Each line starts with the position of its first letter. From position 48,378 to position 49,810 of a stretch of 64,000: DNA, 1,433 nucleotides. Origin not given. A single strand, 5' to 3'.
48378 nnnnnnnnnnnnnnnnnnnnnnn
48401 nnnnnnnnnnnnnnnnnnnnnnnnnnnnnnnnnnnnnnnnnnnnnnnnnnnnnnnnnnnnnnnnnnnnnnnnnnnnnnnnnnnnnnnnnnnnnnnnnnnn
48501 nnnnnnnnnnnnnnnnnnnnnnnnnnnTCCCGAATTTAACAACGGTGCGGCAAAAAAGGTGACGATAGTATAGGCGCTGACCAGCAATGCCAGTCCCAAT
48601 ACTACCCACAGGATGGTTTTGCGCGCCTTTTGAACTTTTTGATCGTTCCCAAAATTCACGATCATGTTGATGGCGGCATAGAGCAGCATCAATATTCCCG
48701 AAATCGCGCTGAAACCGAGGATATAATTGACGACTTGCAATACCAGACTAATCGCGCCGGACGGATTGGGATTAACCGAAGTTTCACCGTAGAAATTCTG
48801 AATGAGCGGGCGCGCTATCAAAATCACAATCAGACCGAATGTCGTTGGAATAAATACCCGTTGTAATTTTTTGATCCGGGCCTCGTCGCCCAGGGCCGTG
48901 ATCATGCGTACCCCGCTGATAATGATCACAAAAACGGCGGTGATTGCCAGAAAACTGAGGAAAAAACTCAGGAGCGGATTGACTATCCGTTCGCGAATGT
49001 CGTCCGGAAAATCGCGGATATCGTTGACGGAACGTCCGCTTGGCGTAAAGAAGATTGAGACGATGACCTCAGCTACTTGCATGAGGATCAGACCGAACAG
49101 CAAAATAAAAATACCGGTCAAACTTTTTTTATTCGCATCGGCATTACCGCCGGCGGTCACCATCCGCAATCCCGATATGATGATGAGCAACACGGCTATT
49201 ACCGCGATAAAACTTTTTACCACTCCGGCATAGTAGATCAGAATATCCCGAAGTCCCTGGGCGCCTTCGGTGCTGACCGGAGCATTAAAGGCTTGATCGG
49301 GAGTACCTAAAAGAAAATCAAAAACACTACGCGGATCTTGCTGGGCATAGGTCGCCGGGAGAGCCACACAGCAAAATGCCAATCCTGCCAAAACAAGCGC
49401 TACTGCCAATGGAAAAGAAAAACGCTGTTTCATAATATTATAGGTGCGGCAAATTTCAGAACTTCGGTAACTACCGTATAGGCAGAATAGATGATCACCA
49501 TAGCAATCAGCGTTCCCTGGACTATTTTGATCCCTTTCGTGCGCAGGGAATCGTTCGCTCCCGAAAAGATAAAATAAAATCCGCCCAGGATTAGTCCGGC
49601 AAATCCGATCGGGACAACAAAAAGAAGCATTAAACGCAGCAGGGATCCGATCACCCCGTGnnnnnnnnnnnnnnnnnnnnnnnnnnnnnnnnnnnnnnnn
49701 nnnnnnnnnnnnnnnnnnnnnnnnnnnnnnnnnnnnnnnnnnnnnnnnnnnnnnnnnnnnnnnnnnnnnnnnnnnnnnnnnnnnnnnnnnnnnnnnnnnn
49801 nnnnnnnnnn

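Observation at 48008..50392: Seven VirB2/TrbC-like pilin hairpin modules in three adjacent genes, six of them covalently fused as two 3x arrays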

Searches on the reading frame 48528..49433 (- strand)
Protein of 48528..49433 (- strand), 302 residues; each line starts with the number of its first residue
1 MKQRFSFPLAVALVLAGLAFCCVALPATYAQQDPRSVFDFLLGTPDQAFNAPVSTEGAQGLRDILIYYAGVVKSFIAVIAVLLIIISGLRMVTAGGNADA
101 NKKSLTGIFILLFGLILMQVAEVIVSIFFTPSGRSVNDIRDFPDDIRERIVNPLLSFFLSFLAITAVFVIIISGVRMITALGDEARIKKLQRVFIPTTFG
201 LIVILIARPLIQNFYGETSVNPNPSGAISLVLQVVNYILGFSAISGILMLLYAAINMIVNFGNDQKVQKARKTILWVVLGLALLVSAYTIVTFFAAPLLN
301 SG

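Call 3: search_protein_families(library=pfam, proteins=[window:48528-49433:-], max_evalue=1)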
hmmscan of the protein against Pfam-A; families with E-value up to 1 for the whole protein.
window:48528-49433:- (302 aa): 4 families
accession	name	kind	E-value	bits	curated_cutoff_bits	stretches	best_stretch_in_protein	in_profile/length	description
PF18895.5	T4SS_pilin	-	1.2e-11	45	26.6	3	232-294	10-71/71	Type IV secretion system pilin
PF19607.4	DUF6112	-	6.4e-06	26.3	25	2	68-117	19-70/88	Family of unknown function (DUF6112)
PF04956.18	TrbC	-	0.023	15.4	27.9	1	216-294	34-98/98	TrbC/VIRB2 pilin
PF20599.3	DUF6796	-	0.46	10.5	26.9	1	74-209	61-193/225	Family of unknown function (DUF6796)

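Call 4: search_protein_families(library=ncbifam, proteins=[window:48528-49433:-], max_evalue=1)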
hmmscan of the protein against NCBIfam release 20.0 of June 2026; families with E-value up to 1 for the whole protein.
window:48528-49433:- (302 aa): 3 families
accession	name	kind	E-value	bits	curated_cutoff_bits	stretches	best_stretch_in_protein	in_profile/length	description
NF045849.1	ICE_MMCAP2_0565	equivalog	3.4e-12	45.9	40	3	149-214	11-76/80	Mbov_0395 family pilin-like conjugal transfer protein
NF047765.1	LIC_13387_fam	subfamily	0.00019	21.1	33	1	234-299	53-117/131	LIC_13387 family protein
NF038216.1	ABZJ_00895_fam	subfamily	0.0057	16.6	33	1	227-300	13-89/134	ABZJ_00895 family protein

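Call 14: find_homologous_proteins(query=window:48528-49433:-, max_evalue=0.001)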
Query window:48528-49433:- (302 aa): 7 proteins with E <= 0.001 among 8000 candidates.
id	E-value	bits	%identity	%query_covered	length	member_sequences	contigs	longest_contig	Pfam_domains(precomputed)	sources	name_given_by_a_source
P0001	1.8e-183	626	100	100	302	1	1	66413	PF18895.6,PF19607.5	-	-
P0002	2.6e-69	252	45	92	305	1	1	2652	PF18895.6,PF04956.19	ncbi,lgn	-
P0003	2.5e-55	206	44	89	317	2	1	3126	-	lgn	-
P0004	4.1e-55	205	38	99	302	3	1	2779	PF18895.6,PF19607.5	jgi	jgi:hypothetical protein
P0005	2.0e-54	203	42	80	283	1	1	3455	PF18895.6,PF19607.5,PF04956.19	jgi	-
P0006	4.9e-54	202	42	80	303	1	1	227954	PF18895.6,PF19607.5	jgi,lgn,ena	-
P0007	5.6e-53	198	41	80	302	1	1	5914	PF18895.6,PF19607.5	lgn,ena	-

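Call 18: find_encoding_contigs(protein=P0006, flank=10000, max_places=3)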
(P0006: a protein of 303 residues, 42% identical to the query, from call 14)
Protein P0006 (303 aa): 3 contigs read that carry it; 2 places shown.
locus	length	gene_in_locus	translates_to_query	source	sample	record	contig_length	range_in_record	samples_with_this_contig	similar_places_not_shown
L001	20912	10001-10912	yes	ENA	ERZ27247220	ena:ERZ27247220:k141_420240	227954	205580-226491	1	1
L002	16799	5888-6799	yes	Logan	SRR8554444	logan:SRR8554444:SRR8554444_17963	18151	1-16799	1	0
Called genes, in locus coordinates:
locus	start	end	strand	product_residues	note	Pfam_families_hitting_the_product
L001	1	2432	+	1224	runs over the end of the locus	PF00133:tRNA-synt_1, PF01406:tRNA-synt_1e (faint), PF09334:tRNA-synt_1g, PF00300:His_Phos_1, PF00133:tRNA-synt_1, PF08264:Anticodon_1, PF19302:DUF5915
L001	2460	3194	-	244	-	-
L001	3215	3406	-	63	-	-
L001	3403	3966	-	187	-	-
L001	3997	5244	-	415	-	PF00464:SHMT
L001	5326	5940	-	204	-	-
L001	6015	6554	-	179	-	PF01812:5-FTHF_cyc-lig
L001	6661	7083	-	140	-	PF02629:CoA_binding (weak), PF13380:CoA_binding_2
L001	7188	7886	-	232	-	PF02527:GidB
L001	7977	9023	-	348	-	PF02547:Queuosine_synth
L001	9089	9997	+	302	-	PF18895:T4SS_pilin (weak)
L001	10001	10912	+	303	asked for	PF18895:T4SS_pilin (weak), PF19607:DUF6112 (faint), PF18895:T4SS_pilin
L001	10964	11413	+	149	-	PF18895:T4SS_pilin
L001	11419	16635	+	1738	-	PF18895:T4SS_pilin (weak), PF21027:Sde0182_C (faint), PF00801:PKD, PF18911:PKD_4 (weak), PF00801:PKD, PF18911:PKD_4, PF00801:PKD (weak), PF18911:PKD_4, +1 more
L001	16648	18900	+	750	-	PF22352:K319L-like_PKD (faint), PF18911:PKD_4 (weak), PF00801:PKD, PF18911:PKD_4, PF00801:PKD, PF18911:PKD_4, PF00801:PKD, PF18911:PKD_4, +2 more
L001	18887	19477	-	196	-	-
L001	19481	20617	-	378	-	PF13439:Glyco_transf_4, PF00534:Glycos_transf_1, PF13692:Glyco_trans_1_4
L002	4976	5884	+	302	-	PF18895:T4SS_pilin (weak)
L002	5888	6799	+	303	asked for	PF18895:T4SS_pilin (weak), PF19607:DUF6112 (faint), PF18895:T4SS_pilin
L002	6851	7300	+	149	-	PF18895:T4SS_pilin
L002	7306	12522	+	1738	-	PF18895:T4SS_pilin (weak), PF21027:Sde0182_C (faint), PF00801:PKD, PF18911:PKD_4 (weak), PF00801:PKD, PF18911:PKD_4, PF00801:PKD (weak), PF18911:PKD_4, +1 more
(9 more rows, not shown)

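Call 20: find_related_loci(query=window:48528-49433:-, collection=genome_contigs, flank=10000)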
Query window:48528-49433:- (302 aa) in genome_contigs; peptide patterns used: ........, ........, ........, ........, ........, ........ (x = any residue, [..] = any of these).
76 stretches matched a pattern, but none encodes a relative of the query by tblastn (E <= 1e-3).

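Call 22: find_related_loci(query=A1, collection=genome_contigs, flank=10000)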
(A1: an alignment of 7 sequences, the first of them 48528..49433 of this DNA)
Query A1 (302 aa) in genome_contigs; peptide patterns used: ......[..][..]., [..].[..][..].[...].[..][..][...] (x = any residue, [..] = any of these).
68 stretches matched a pattern; 6 encode a relative of the query (tblastn E <= 1e-3); 6 distinct loci.
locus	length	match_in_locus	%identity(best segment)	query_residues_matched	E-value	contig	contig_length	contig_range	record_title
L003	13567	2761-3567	42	30-297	1e-53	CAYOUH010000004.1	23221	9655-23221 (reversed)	MAG TPA_asm: uncultured Candidatus Peribacteria bacterium isolate SRP278252_co2_177 genome assembly, contig: NODE_4388_l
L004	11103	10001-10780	24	43-292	3e-22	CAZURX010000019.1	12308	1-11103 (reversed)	MAG TPA_asm: uncultured Candidatus Peribacteria bacterium isolate SRP319275_co4_81 genome assembly, contig: NODE_3136_le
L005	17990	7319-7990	28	37-291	2e-21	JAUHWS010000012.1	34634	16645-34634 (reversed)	MAG: bacterium isolate 2_bin.3 NODE_908_length_34634_cov_3.057264, whole genome shotgun sequence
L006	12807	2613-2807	49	234-298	7e-15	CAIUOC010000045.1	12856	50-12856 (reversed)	uncultured Candidatus Saccharibacteria bacterium isolate Umea3p3_bin-0045 genome assembly, contig: bin-0045:045/106, who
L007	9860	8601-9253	36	53-206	3e-5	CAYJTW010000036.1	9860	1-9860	MAG TPA_asm: uncultured Candidatus Peribacteria bacterium isolate ERP125453_co1_133 genome assembly, contig: NODE_8091_l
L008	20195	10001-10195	26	227-291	1e-4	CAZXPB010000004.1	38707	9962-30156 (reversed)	MAG TPA_asm: uncultured Candidatus Saccharibacteria bacterium isolate SRP278252_co1_286 genome assembly, contig: NODE_15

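Call 34: find_homologous_proteins(query=A3, max_evalue=0.00001)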
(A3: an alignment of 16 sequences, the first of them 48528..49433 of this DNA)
Query A3 (16 sequences) (302 aa, profile of the alignment): 49 proteins with E <= 0.00001 among 8000 candidates.
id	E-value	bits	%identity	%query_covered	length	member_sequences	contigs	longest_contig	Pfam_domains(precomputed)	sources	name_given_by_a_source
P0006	3.2e-102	360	42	80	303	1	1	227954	PF18895.6,PF19607.5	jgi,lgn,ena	-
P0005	4.9e-102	359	42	80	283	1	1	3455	PF18895.6,PF19607.5,PF04956.19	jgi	-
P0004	5.7e-102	359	38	99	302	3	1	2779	PF18895.6,PF19607.5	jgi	jgi:hypothetical protein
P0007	2.0e-99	351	41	80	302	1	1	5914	PF18895.6,PF19607.5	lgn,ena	-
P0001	4.4e-97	343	100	100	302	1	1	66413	PF18895.6,PF19607.5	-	-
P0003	3.3e-95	337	44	89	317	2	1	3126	-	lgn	-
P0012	1.4e-89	319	27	93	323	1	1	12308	PF18895.6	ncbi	-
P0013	2.8e-85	304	23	74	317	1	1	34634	PF18895.6,PF04956.19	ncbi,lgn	-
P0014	4.6e-80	287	24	78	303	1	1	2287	PF18895.6,PF04956.19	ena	-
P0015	7.9e-79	283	28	74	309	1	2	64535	PF18895.6,PF04956.19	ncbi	-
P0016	2.4e-78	282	28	89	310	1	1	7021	PF18895.6,PF04956.19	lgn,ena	-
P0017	4.8e-78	281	22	83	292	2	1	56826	PF18895.6,PF04956.19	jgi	-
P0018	1.3e-77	279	27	92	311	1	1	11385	PF18895.6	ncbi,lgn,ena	-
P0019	1.6e-77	279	22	89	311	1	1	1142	PF18895.6,PF04956.19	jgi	jgi:hypothetical protein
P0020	2.2e-77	278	26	96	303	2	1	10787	PF18895.6,PF04956.19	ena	-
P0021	3.3e-77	278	25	80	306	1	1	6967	PF18895.6,PF04956.19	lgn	-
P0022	9.7e-77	276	27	93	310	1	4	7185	PF18895.6,PF04956.19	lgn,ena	-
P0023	9.7e-77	276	27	93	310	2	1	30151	PF18895.6,PF04956.19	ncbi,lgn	-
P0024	2.3e-76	275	25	62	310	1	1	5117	PF18895.6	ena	-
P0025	3.0e-76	275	23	94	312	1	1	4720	PF18895.6,PF04956.19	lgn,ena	-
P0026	3.5e-76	275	26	71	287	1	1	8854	PF18895.6,PF04956.19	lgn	-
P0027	4.7e-76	274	27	90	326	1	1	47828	PF18895.6,PF04956.19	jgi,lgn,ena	-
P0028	6.0e-76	274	25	80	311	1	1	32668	PF18895.6,PF04956.19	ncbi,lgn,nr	ncbi:hypothetical protein JXD20_01185 [Candidatus Peregrinibacteria bacterium]|nr:hypothetical prote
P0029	7.5e-76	273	26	73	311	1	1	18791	PF18895.6,PF04956.19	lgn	-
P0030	1.1e-75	273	24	75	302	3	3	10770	PF18895.6,PF04956.19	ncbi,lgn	ncbi:MAG: pilin [Patescibacteria group bacterium]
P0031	1.1e-75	273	25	88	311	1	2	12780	PF18895.6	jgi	-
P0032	5.7e-75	271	25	93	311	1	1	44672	PF18895.6,PF04956.19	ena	-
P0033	7.7e-75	270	25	80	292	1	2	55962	PF18895.6,PF04956.19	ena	-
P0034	1.7e-74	269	29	73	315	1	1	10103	PF18895.6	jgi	jgi:hypothetical protein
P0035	5.3e-74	267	24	86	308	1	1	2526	PF18895.6,PF04956.19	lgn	-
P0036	8.1e-74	267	31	80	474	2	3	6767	PF18895.6,PF04956.19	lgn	-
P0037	1.5e-73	266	24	76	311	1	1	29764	PF18895.6,PF04956.19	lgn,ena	-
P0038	4.4e-73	264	24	92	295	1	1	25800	PF18895.6,PF04956.19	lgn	-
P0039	4.5e-73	264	27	67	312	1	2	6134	PF18895.6,PF04956.19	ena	-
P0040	4.8e-73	264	26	89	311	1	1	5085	PF18895.6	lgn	-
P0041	1.1e-72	263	25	74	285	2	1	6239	PF18895.6,PF04956.19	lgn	-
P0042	1.7e-72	262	24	89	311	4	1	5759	PF18895.6,PF04956.19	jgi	-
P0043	2.3e-72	262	27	76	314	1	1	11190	PF18895.6,PF04956.19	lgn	-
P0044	1.9e-71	259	22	86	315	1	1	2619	PF18895.6,PF04956.19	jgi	jgi:hypothetical protein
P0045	3.6e-71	258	24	71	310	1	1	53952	PF18895.6,PF04956.19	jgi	-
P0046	1.4e-70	256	28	95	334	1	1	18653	PF18895.6,PF04956.19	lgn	-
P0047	1.1e-68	250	30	75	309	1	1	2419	PF18895.6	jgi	-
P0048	6.0e-68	247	27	70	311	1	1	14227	PF18895.6,PF04956.19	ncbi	ncbi:MAG: hypothetical protein V1908_02825 [Candidatus Peregrinibacteria bacterium]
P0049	7.2e-68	247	26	93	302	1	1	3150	PF18895.6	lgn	-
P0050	1.7e-65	239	24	84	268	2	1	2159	PF18895.6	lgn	-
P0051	1.2e-63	233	27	76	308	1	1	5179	PF18895.6,PF04956.19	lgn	-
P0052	2.1e-63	233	30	78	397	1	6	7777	PF18895.6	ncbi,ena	-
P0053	3.8e-61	225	26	74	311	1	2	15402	PF18895.6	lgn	-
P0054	4.3e-61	225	23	70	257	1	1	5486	PF18895.6,PF04956.19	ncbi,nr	ncbi:hypothetical protein KKA95_00690 [Patescibacteria group bacterium]|nr:hypothetical protein [Pat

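Call 46: predict_structure(alignment_id=A4)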
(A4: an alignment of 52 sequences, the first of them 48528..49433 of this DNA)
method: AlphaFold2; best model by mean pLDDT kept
length: 302 residues; sequences in the alignment: 52
mean_pLDDT: 75.7   pTM: 0.53
mean pLDDT of the five models: 75.7, 75.1, 72.8, 68.4, 67.0
residues with pLDDT >= 90: 26; 70-90: 197; 50-70: 72; < 50: 7
segments of 3 or more residues with pLDDT < 50: 1-3
pLDDT, mean of each block of 10 residues (from residue 1): 56 77 71 62 53 55 75 81 84 81 84 82 70 59 66 75 80 81 84 81 78 63 73 80 87 91 91 92 86 78 65
secondary structure, 60 per line:
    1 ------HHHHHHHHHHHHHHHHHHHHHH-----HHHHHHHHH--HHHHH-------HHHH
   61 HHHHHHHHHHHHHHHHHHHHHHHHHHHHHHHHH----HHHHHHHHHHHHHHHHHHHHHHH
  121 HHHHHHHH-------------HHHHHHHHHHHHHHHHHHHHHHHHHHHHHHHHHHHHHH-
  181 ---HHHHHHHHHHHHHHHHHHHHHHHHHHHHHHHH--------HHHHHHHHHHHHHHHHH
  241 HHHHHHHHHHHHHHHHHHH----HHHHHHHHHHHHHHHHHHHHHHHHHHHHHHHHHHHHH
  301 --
elements in order: H7-28 H34-42 H45-49 H57-93 H98-128 H142-179 H184-215 H224-259 H264-300

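Call 50: fold_search(model_id=the predicted structure, library=pdb)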
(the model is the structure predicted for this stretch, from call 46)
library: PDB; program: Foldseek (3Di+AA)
matches with E <= 10: 308; with E <= 0.001: 0
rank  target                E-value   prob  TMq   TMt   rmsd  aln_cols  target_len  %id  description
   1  5ltw_A                2.7e-01  0.33  0.16  0.20  19.3       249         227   11  Complex of human 14-3-3 sigma CLU1 mutant with phosphorylated heat shock protein B6 (released 2017-02-01)
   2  5m35_A                2.9e-01  0.38  0.18  0.21  20.3       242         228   10  The molecular tweezer CLR01 stabilizes a disordered protein-protein interface (released 2017-11-15)
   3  5ok9_F                2.9e-01  0.30  0.15  0.17  18.2       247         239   10  CH1 chimera of human 14-3-3 sigma with the HSPB6 phosphopeptide in a conformation with swapped phosphopeptides (released 2017-10-11)
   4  8vys_C                3.0e-01  0.33  0.17  0.21  19.3       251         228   11  Cryo-EM Structure of the BRAF V600E monomer bound to PLX8394 (released 2025-05-28)
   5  4n7g_A                3.0e-01  0.33  0.14  0.18  17.9       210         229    9  Crystal structure of 14-3-3zeta in complex with a peptide derived from ExoS (released 2014-02-19)
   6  5yqg_C                4.0e-01  0.51  0.20  0.25  18.2       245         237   12  The structure of 14-3-3 and pNumb peptide (released 2018-02-07)
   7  3pja_J                4.2e-01  0.25  0.18  0.20  20.2       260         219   11  Crystal structure of human C3PO complex (released 2011-05-11)
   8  6zc9_A                4.4e-01  0.23  0.16  0.19  19.1       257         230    8  Structure of 14-3-3 gamma in complex with Nedd4-2 14-3-3 binding motif Ser448 (released 2021-07-21)
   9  4fj3_B                4.7e-01  0.25  0.16  0.20  18.9       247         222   10  14-3-3 isoform zeta in complex with a diphoyphorylated C-RAF peptide (released 2012-09-05)
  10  5oma_D                4.7e-01  0.20  0.15  0.19  20.4       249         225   12  CH3 chimera of human 14-3-3 sigma with the StARD1 peptide including Ser57 (released 2017-10-11)
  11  3cu8_B                4.9e-01  0.23  0.17  0.21  19.1       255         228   11  Impaired binding of 14-3-3 to Raf1 is linked to Noonan and LEOPARD syndrome (released 2009-05-05)
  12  6yr5_D                5.1e-01  0.18  0.15  0.18  18.9       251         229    9  14-3-3 sigma in complex with hDMX-367 peptide (released 2021-11-03)
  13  6qzr_F                5.4e-01  0.16  0.14  0.16  18.0       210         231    8  14-3-3 sigma in complex with FOXO1 pT24 peptide (released 2019-07-31)
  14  8c2e_A                5.4e-01  0.16  0.15  0.18  20.3       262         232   13  Structure of 14-3-3 sigma delta C with electrophilic peptide 4IEA-5 (released 2023-11-01)
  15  6ef5_D                5.6e-01  0.25  0.18  0.21  19.0       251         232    9  14-3-3 with peptide (released 2019-10-30)
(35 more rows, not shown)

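Call 74: search_protein_families(library=pfam, proteins=[L005:2142-3296:+, L005:3373-3831:+, L005:3841-4518:-, L005:4531-4953:-, L005:6338-8011:+, L005:8090-9172:+, L005:9178-10767:+, L005:11359-12615:-, L005:12895-13662:+, L005:13680-15332:+], max_evalue=0.001)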
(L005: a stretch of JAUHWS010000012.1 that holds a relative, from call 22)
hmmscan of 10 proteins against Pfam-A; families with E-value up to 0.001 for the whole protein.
L005:2142-3296:+ (385 aa): 2 families
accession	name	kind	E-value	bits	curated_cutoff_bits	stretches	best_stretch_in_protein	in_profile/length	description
PF02096.25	60KD_IMP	-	7.3e-46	156.6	35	1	179-382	2-163/163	60Kd inner membrane protein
PF20251.4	Big_14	-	0.00051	20.4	27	1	42-140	16-101/104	Bacterial Ig-like domain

L005:3373-3831:+ (153 aa): 2 families
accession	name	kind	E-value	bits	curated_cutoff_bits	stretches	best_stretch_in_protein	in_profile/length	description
PF01424.28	R3H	-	2.7e-10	40.6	26.8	1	89-151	2-59/60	R3H domain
PF13083.13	KH_KhpA-B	-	7.6e-09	35.8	32.1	1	6-68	1-66/73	KhpA/KhpB, KH domain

L005:3841-4518:- (226 aa): 4 families
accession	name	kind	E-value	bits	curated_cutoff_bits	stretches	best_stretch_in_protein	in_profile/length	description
PF14622.11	Ribonucleas_3_3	-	3.9e-39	134.2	35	1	15-144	1-126/128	Ribonuclease-III-like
PF00636.31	Ribonuclease_3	-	4.5e-27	95.2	27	1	41-129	1-101/102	Ribonuclease III domain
PF00035.32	dsrm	-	1.6e-16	61.1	23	1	158-224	1-66/66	Double-stranded RNA binding motif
PF22935.1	RM44_endonuclase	-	2e-09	38.1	27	1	13-124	17-138/139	Large ribosomal subunit protein mL44, endonuclease domain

L005:4531-4953:- (141 aa): 1 family
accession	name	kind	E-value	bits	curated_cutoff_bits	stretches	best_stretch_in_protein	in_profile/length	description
PF01029.23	NusB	-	6.9e-28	98.1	23.1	1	8-132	3-132/133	NusB family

L005:6338-8011:+ (558 aa): 2 families
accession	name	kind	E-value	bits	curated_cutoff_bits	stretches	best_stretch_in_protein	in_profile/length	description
PF18895.5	T4SS_pilin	-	1.2e-25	89.8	26.6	3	316-383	4-70/71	Type IV secretion system pilin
PF04956.18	TrbC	-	2.2e-08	34.6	27.9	1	307-375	28-89/98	TrbC/VIRB2 pilin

L005:8090-9172:+ (361 aa): 0 families

L005:9178-10767:+ (530 aa): 1 family
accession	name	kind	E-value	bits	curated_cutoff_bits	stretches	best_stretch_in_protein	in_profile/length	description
PF00395.25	SLH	-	7.3e-11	42.3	20.8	1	56-87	13-44/44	S-layer homology domain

L005:11359-12615:- (419 aa): 2 families
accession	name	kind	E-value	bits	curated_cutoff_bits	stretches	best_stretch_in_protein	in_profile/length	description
PF13194.11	DUF4010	-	1.3e-64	218.2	30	1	183-392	1-209/210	Domain of unknown function (DUF4010)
PF02308.21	MgtC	-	4.1e-16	59.9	31.4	1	11-135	1-120/121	MgtC family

L005:12895-13662:+ (256 aa): 1 family
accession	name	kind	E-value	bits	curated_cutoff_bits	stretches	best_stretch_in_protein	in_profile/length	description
PF14681.12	UPRTase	-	4.2e-17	62.8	27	1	39-251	7-203/206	Uracil phosphoribosyltransferase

L005:13680-15332:+ (551 aa): 1 family
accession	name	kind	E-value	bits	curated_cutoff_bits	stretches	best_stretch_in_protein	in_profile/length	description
PF23477.1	zf_Tbcl_2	-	2.1e-05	24.6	27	1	518-548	5-35/37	Probable treble clef zinc finger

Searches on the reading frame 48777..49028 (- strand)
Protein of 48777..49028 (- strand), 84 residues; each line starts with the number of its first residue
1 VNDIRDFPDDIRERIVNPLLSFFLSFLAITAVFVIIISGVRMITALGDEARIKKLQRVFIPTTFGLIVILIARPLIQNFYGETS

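Call 12: search_protein_families(library=pfam, proteins=[window:48777-49028:-], max_evalue=1)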
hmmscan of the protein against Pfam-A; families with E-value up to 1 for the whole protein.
seq(84 aa): 3 families
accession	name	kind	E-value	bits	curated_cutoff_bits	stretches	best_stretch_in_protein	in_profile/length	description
PF18895.5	T4SS_pilin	-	4.1e-05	24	26.6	1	14-76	7-68/71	Type IV secretion system pilin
PF20599.3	DUF6796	-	0.0031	17.6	26.9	1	8-73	127-192/225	Family of unknown function (DUF6796)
PF10688.14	Imp-YgjV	-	0.031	14.5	23.5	1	21-74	40-90/159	Bacterial inner membrane protein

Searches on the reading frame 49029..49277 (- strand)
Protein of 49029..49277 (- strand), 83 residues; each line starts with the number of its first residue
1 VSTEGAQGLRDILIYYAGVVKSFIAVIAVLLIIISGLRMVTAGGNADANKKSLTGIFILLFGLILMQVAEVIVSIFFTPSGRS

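Call 12: search_protein_families(library=pfam, proteins=[window:49029-49277:-], max_evalue=1)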
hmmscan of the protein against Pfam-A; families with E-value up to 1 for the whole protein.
seq(83 aa): 3 families
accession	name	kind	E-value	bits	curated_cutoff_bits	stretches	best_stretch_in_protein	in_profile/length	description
PF19607.4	DUF6112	-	0.00044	20.4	25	1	16-65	19-70/88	Family of unknown function (DUF6112)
PF18895.5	T4SS_pilin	-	0.0096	16.4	26.6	1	21-76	17-71/71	Type IV secretion system pilin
PF09788.14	Tmemb_55A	-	0.32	10.6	30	1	22-78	190-243/248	Transmembrane protein 55A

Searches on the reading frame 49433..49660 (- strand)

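Call 12: search_protein_families(library=pfam, proteins=[window:49433-49660:-], max_evalue=1)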
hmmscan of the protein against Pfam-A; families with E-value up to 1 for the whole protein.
seq(76 aa): 1 family
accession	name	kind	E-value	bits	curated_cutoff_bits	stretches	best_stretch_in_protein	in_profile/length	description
PF18895.5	T4SS_pilin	-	0.017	15.6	26.6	1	10-65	15-69/71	Type IV secretion system pilin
